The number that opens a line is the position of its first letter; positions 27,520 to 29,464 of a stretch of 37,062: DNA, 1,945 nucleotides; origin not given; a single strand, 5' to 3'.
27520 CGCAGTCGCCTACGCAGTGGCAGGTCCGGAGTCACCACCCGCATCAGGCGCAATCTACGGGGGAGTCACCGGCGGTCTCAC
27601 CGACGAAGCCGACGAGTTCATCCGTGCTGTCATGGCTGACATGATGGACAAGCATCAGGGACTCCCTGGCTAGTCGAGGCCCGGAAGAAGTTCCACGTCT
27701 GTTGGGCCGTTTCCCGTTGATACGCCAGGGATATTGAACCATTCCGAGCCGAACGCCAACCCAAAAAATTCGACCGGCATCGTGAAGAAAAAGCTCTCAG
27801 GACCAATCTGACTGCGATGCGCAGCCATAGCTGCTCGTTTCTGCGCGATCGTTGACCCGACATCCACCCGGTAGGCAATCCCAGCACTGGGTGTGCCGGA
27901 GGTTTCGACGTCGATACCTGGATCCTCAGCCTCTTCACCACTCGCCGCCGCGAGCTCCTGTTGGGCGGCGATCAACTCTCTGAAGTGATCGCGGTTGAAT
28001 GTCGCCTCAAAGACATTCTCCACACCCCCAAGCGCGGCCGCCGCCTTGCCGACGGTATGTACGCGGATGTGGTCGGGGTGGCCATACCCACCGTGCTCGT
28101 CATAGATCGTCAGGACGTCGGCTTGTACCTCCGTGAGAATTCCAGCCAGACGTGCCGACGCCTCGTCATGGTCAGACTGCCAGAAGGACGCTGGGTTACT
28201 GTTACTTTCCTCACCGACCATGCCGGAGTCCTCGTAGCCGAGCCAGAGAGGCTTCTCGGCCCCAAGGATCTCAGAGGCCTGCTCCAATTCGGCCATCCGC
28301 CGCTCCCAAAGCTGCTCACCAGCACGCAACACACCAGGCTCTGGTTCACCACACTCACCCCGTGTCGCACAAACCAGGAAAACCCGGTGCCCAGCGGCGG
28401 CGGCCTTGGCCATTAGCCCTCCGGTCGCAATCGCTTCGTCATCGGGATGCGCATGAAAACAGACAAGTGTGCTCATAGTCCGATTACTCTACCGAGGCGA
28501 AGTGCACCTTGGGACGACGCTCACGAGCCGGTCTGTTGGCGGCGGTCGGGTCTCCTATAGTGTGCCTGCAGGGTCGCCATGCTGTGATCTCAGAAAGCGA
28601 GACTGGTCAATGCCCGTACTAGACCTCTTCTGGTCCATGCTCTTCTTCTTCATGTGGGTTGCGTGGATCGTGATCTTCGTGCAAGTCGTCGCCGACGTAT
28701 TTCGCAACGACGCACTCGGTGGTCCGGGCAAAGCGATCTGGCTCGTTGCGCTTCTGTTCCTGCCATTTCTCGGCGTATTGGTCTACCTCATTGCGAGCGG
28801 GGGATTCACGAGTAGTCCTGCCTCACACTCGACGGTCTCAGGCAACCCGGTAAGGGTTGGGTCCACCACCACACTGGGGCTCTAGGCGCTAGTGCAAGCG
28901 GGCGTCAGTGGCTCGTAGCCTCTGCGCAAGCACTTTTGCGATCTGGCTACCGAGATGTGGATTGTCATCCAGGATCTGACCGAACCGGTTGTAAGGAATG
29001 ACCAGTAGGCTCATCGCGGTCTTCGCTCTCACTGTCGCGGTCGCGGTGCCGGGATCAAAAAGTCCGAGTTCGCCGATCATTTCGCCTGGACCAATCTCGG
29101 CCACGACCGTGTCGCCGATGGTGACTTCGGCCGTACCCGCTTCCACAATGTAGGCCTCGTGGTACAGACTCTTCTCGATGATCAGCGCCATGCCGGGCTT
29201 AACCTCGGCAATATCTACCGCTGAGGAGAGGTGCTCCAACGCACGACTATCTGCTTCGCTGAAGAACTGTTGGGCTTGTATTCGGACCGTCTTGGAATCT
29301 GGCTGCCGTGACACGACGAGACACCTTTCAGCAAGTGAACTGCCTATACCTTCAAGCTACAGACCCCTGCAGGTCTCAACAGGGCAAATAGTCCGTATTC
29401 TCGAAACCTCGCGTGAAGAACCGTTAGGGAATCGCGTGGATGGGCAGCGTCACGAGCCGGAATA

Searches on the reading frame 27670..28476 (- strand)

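Call 37: search_protein_families(library=pfam, proteins=[window:27670-28476:-], max_evalue=0.001)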
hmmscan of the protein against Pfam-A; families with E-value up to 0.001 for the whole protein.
window:27670-28476:- (268 aa): 1 family
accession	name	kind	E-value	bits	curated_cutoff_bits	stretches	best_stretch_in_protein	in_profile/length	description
PF02585.22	PIG-L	-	3.3e-29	102.4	28.2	1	6-146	2-128/129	GlcNAc-PI de-N-acetylase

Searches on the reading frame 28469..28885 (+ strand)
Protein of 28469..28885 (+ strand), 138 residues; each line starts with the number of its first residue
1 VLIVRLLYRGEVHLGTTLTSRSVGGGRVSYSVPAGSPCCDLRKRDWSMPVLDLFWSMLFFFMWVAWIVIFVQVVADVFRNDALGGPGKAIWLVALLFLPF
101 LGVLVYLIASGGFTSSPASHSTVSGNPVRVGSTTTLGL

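Call 37: search_protein_families(library=pfam, proteins=[window:28469-28885:+], max_evalue=0.001)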
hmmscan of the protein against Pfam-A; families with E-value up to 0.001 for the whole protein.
window:28469-28885:+ (138 aa): 1 family
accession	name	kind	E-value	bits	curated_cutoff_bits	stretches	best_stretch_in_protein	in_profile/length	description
PF13396.11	PLDc_N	-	3.3e-05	24.2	23.3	1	65-109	2-40/42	Phospholipase_D-nuclease N-terminal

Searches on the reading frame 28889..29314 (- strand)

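Call 37: search_protein_families(library=pfam, proteins=[window:28889-29314:-], max_evalue=0.001)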
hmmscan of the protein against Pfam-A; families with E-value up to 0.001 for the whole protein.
window:28889-29314:- (141 aa): 1 family
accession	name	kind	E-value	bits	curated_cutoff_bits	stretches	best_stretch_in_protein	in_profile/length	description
PF00027.35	cNMP_binding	-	1e-14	54.7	27.5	1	37-118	3-89/89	Cyclic nucleotide-binding domain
